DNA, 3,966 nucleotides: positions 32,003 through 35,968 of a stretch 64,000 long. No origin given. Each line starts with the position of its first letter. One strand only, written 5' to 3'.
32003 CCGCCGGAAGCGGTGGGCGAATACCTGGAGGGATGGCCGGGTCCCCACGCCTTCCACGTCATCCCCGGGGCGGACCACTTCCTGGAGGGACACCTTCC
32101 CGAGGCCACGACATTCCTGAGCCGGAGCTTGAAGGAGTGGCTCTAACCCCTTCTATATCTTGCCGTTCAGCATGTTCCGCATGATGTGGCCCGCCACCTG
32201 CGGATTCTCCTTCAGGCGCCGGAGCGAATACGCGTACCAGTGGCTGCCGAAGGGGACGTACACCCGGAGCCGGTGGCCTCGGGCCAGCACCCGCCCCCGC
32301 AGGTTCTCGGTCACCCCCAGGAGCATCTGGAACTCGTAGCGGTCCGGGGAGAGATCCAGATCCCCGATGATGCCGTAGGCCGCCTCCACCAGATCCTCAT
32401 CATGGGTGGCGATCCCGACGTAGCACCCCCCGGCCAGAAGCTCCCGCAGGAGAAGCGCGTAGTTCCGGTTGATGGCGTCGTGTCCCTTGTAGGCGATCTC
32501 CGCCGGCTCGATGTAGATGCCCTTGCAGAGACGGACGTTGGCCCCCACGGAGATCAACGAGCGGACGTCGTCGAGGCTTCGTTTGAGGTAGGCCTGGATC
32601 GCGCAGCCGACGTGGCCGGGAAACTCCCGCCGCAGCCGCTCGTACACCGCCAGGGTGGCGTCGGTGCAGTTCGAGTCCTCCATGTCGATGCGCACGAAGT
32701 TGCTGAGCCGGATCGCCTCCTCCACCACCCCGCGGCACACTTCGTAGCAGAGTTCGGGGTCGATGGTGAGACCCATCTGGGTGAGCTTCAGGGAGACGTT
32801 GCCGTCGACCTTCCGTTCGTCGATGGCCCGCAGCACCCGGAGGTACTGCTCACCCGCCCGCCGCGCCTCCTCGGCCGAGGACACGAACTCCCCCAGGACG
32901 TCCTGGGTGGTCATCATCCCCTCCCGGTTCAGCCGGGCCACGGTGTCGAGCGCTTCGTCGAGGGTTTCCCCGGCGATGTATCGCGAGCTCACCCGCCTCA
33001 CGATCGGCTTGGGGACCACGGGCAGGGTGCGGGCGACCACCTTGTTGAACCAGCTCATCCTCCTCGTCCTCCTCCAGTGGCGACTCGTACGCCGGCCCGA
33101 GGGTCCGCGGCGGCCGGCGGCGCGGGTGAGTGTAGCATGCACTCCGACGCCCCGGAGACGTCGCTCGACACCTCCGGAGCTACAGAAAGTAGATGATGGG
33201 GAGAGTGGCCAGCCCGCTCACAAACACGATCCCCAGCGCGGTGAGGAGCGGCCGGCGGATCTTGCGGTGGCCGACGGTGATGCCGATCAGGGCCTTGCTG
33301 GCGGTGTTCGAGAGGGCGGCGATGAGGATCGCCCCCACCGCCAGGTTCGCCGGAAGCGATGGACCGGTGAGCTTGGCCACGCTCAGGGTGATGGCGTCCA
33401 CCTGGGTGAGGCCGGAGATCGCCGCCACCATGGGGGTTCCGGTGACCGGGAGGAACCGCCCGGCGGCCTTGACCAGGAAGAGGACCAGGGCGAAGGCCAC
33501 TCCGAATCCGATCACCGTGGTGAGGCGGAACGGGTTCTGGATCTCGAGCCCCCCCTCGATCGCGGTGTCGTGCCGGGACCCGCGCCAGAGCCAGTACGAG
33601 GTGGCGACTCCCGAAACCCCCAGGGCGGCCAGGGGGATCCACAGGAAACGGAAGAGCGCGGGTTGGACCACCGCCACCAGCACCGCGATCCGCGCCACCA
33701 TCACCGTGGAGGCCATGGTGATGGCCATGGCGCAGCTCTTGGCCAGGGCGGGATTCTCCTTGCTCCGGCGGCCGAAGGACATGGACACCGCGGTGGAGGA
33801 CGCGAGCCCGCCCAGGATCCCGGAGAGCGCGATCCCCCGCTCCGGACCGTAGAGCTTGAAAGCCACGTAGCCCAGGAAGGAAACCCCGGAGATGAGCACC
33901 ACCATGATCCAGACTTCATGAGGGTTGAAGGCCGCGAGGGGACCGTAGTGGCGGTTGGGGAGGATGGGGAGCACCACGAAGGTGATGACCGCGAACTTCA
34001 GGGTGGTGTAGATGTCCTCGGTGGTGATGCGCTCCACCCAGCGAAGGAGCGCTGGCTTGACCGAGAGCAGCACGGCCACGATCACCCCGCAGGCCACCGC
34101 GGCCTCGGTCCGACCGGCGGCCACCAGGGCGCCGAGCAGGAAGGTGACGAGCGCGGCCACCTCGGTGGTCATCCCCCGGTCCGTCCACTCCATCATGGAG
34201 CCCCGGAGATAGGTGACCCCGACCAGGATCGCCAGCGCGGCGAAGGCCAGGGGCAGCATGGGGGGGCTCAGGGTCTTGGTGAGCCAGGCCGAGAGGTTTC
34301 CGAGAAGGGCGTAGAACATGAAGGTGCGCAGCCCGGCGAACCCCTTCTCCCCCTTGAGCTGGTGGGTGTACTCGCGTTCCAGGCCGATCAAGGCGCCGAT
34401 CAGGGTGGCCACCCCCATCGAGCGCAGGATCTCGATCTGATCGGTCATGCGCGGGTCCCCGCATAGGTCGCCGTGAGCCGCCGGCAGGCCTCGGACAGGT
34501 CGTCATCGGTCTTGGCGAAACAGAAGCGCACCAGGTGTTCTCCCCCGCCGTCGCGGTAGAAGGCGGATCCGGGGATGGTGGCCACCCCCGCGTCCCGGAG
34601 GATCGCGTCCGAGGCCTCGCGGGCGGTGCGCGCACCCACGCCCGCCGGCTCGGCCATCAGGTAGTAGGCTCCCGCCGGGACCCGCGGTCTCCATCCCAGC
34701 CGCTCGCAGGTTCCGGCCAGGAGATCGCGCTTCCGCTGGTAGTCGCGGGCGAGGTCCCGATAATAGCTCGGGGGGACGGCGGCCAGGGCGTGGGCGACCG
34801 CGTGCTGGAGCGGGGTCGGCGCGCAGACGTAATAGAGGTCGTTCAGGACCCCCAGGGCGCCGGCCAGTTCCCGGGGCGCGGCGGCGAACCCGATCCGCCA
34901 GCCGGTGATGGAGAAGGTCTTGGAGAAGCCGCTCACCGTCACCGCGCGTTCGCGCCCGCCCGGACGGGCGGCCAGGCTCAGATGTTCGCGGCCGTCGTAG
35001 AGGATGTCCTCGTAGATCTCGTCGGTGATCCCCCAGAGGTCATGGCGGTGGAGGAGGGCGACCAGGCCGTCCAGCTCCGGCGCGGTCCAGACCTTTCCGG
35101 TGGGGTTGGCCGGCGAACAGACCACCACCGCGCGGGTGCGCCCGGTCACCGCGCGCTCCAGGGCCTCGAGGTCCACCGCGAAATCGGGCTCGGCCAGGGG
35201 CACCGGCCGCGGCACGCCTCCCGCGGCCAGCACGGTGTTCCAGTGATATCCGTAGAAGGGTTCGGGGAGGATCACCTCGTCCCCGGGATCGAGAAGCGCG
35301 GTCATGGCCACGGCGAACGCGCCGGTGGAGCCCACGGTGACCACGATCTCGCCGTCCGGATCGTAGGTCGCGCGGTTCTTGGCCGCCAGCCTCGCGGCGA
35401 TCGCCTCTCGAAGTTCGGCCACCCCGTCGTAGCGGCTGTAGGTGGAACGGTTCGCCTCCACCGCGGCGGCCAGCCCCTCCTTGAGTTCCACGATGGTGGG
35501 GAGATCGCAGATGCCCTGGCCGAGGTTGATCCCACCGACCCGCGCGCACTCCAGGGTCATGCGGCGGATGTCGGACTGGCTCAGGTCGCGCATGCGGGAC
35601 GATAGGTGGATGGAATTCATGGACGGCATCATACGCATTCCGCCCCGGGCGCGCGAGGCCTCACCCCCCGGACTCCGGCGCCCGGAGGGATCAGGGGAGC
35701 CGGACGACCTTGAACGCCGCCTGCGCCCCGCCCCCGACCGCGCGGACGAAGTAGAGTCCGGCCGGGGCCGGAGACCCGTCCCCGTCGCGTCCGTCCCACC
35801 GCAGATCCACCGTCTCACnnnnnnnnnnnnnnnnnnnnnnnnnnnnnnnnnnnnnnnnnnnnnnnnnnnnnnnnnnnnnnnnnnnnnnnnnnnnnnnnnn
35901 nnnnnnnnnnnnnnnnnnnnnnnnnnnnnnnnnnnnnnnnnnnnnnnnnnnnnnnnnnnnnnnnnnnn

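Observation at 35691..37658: FG-GAP beta-propeller protein with a Por/T9SS-type C-terminal sorting domain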

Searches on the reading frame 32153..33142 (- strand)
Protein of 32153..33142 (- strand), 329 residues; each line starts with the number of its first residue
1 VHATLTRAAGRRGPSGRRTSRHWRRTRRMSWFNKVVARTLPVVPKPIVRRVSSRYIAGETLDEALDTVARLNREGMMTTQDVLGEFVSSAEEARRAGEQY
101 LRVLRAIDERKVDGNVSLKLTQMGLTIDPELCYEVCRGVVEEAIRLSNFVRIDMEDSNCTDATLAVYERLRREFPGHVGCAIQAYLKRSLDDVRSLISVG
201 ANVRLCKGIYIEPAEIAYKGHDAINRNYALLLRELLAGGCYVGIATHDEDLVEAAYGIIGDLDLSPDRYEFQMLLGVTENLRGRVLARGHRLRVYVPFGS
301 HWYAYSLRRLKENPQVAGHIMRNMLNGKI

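Call 7: search_protein_families(library=pfam, proteins=[window:32153-33142:-], max_evalue=0.001)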
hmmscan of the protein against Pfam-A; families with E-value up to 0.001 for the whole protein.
window:32153-33142:- (329 aa): 1 family
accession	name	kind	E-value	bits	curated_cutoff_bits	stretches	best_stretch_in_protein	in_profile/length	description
PF01619.24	Pro_dh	-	9.7e-34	117.6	27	1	64-318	1-274/278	Proline dehydrogenase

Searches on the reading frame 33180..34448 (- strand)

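Call 7: search_protein_families(library=pfam, proteins=[window:33180-34448:-], max_evalue=0.001)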
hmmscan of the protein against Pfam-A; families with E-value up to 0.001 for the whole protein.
window:33180-34448:- (422 aa): 2 families
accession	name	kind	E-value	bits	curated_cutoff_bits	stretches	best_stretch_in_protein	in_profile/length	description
PF13194.11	DUF4010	-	9.8e-61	205.5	30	1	184-393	1-210/210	Domain of unknown function (DUF4010)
PF02308.21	MgtC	-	7.4e-18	65.5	31.4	1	12-134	2-118/121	MgtC family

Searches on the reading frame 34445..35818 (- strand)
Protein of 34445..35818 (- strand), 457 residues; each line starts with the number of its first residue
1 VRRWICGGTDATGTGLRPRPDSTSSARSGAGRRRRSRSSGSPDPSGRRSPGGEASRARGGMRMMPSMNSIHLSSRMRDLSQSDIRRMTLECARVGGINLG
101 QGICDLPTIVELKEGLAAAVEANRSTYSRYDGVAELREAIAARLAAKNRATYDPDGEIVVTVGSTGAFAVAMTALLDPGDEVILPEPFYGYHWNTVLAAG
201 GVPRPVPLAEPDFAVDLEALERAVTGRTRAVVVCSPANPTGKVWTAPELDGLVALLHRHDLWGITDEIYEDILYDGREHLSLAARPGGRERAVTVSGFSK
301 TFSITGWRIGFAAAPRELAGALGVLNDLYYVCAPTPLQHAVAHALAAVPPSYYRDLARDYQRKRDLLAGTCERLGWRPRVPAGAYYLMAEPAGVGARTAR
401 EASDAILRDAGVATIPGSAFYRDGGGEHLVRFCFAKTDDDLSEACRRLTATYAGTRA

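Call 7: search_protein_families(library=pfam, proteins=[window:34445-35818:-], max_evalue=0.001)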
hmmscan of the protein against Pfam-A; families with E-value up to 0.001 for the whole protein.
window:34445-35818:- (457 aa): 4 families
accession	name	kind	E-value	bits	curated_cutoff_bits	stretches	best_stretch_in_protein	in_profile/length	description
PF00155.27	Aminotran_1_2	-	2.7e-63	214.8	19.7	1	96-448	3-361/361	Aminotransferase class I and II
PF01041.23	DegT_DnrJ_EryC1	-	1.9e-09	37.7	19.8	1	159-266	43-145/360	DegT/DnrJ/EryC1/StrS aminotransferase family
PF01053.26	Cys_Met_Meta_PP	-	0.00024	20.2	27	1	157-259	70-166/381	Cys/Met metabolism PLP-dependent enzyme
PF00266.25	Aminotran_5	-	0.00036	20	21.5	1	130-266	42-175/371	Aminotransferase class-V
